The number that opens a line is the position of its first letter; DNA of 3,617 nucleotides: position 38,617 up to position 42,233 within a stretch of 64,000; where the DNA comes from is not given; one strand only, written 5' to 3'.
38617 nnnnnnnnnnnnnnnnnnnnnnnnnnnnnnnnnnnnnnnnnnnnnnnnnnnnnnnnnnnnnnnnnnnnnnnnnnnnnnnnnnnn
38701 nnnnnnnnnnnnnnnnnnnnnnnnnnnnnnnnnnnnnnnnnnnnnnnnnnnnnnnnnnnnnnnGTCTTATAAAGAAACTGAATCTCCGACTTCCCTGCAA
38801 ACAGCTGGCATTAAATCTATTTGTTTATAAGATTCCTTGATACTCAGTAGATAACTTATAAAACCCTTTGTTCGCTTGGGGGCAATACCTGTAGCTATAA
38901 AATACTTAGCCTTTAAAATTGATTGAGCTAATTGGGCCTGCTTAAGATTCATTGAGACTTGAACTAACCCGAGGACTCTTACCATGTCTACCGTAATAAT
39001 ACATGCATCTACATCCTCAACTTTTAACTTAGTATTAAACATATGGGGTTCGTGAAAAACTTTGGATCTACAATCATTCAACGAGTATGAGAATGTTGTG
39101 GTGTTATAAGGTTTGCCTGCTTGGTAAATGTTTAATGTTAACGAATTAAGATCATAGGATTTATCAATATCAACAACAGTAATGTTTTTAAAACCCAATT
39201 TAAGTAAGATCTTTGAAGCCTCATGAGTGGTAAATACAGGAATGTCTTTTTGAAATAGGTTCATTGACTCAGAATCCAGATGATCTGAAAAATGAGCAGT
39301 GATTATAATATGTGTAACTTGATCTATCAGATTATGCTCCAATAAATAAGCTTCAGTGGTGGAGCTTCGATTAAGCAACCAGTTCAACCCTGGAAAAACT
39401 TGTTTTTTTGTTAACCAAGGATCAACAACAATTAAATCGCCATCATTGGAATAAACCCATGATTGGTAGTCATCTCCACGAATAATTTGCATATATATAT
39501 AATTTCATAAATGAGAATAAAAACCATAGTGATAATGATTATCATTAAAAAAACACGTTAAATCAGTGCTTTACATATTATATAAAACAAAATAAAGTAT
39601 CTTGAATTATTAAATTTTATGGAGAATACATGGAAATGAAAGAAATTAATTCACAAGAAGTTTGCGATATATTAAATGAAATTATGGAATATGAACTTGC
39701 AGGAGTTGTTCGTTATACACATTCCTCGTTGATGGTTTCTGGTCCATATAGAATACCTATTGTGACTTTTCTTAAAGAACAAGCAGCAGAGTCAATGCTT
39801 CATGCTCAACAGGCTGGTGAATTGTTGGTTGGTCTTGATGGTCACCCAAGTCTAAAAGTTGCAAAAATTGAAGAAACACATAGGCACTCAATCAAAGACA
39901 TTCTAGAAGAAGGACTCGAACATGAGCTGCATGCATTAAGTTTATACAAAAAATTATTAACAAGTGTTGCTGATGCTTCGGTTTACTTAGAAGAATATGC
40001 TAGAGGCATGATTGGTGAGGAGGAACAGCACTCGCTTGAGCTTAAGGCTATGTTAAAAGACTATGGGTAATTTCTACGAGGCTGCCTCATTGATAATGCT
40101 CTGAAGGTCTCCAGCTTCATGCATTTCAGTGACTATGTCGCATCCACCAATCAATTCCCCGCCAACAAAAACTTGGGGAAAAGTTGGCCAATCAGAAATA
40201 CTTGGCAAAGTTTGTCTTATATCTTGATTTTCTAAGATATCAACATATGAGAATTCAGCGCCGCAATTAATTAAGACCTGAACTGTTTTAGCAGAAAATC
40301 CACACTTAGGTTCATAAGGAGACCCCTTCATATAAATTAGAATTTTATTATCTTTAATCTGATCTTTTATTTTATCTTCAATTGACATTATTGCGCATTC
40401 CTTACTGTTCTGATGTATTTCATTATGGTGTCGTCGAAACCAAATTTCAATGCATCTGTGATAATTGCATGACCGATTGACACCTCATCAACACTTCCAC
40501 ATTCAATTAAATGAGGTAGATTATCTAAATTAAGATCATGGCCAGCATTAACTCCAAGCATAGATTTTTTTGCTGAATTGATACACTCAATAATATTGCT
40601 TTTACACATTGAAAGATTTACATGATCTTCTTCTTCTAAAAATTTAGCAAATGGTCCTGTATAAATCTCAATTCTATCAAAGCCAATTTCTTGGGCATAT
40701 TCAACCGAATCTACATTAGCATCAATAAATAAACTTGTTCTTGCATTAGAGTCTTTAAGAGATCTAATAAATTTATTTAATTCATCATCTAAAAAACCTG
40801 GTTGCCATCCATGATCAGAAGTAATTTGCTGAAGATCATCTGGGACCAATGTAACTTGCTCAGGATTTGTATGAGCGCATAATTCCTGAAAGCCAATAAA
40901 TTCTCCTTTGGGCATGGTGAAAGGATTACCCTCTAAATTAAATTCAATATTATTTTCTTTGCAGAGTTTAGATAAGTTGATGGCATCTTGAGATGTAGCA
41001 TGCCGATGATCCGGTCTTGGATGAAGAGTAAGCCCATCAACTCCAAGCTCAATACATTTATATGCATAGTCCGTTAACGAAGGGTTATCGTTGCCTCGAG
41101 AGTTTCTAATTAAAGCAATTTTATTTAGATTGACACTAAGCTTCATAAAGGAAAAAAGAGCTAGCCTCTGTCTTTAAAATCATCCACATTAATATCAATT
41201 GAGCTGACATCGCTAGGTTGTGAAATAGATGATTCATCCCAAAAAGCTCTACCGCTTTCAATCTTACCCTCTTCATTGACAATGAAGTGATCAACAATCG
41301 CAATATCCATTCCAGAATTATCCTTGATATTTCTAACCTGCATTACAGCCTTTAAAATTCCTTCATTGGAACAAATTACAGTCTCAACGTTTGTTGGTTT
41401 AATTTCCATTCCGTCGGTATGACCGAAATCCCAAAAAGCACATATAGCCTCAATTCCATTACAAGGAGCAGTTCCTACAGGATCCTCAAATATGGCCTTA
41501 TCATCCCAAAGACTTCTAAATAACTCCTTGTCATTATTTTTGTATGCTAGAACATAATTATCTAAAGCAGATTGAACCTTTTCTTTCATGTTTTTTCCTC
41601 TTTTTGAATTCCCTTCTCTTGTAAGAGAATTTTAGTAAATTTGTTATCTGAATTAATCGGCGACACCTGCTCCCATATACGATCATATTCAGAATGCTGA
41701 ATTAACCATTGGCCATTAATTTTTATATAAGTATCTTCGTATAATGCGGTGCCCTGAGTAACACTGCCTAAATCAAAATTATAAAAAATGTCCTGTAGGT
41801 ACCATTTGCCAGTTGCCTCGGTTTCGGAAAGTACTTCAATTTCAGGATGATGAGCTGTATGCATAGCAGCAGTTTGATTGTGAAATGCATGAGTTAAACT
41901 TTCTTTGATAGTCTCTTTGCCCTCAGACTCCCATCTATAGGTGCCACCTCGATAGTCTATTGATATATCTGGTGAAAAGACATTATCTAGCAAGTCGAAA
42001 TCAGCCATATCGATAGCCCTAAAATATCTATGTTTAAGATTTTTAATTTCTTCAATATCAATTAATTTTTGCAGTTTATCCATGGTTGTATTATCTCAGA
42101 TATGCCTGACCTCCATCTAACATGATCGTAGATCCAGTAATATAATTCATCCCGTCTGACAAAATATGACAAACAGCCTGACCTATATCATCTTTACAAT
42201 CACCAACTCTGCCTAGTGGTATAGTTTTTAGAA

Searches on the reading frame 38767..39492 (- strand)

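Call 8: search_protein_families(library=pfam, proteins=[window:38767-39492:-], max_evalue=0.001)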
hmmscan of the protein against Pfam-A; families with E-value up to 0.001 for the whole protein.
window:38767-39492:- (241 aa): 1 family
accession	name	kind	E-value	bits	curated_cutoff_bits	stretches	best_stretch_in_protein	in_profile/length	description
PF13483.12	Lactamase_B_3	-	2.6e-05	24.7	24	1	10-199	8-157/160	Beta-lactamase superfamily domain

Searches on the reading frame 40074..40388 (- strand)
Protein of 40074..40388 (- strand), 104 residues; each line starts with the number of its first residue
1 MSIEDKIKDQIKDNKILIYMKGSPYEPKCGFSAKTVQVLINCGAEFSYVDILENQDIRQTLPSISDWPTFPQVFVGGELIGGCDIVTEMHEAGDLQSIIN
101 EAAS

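Call 8: search_protein_families(library=pfam, proteins=[window:40074-40388:-], max_evalue=0.001)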
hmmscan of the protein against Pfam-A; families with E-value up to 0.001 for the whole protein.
window:40074-40388:- (104 aa): 1 family
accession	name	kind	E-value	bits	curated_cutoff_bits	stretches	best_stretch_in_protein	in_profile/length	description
PF00462.30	Glutaredoxin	-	2.8e-20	72.7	22.9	1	16-80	1-60/60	Glutaredoxin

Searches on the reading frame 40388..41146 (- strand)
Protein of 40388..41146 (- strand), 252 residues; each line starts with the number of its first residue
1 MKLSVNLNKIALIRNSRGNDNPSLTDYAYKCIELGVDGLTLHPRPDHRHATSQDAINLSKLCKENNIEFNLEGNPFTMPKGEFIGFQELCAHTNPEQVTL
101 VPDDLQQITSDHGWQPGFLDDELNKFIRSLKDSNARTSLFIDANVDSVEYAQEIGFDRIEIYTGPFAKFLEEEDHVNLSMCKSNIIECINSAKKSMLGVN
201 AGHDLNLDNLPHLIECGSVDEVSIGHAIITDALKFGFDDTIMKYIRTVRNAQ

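Call 8: search_protein_families(library=pfam, proteins=[window:40388-41146:-], max_evalue=0.001)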
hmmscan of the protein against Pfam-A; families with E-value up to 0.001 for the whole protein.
window:40388-41146:- (252 aa): 1 family
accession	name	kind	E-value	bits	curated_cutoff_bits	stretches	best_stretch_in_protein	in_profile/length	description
PF03740.19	PdxJ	-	2.3e-66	223.7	24.5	1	2-247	1-233/234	Pyridoxal phosphate biosynthesis protein PdxJ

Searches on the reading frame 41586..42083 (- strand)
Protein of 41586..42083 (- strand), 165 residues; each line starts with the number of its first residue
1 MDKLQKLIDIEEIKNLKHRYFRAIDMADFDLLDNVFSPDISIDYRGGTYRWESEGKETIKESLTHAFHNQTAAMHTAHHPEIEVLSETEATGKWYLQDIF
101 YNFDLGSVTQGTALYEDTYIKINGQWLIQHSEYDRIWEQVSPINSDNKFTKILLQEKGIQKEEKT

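Call 8: search_protein_families(library=pfam, proteins=[window:41586-42083:-], max_evalue=0.001)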
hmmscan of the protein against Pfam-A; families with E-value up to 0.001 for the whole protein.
window:41586-42083:- (165 aa): 2 families
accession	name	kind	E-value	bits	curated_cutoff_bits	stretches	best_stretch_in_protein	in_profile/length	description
PF13577.12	SnoaL_4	-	2e-26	92.9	24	1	6-130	2-124/126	SnoaL-like domain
PF12680.13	SnoaL_2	-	0.00032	21.7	27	1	19-90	3-73/102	SnoaL-like domain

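Call 54: search_protein_families(library=ncbifam, proteins=[window:41586-42083:-], max_evalue=0.00001)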
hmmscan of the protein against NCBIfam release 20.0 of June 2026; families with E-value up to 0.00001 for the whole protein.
window:41586-42083:- (165 aa): 0 families
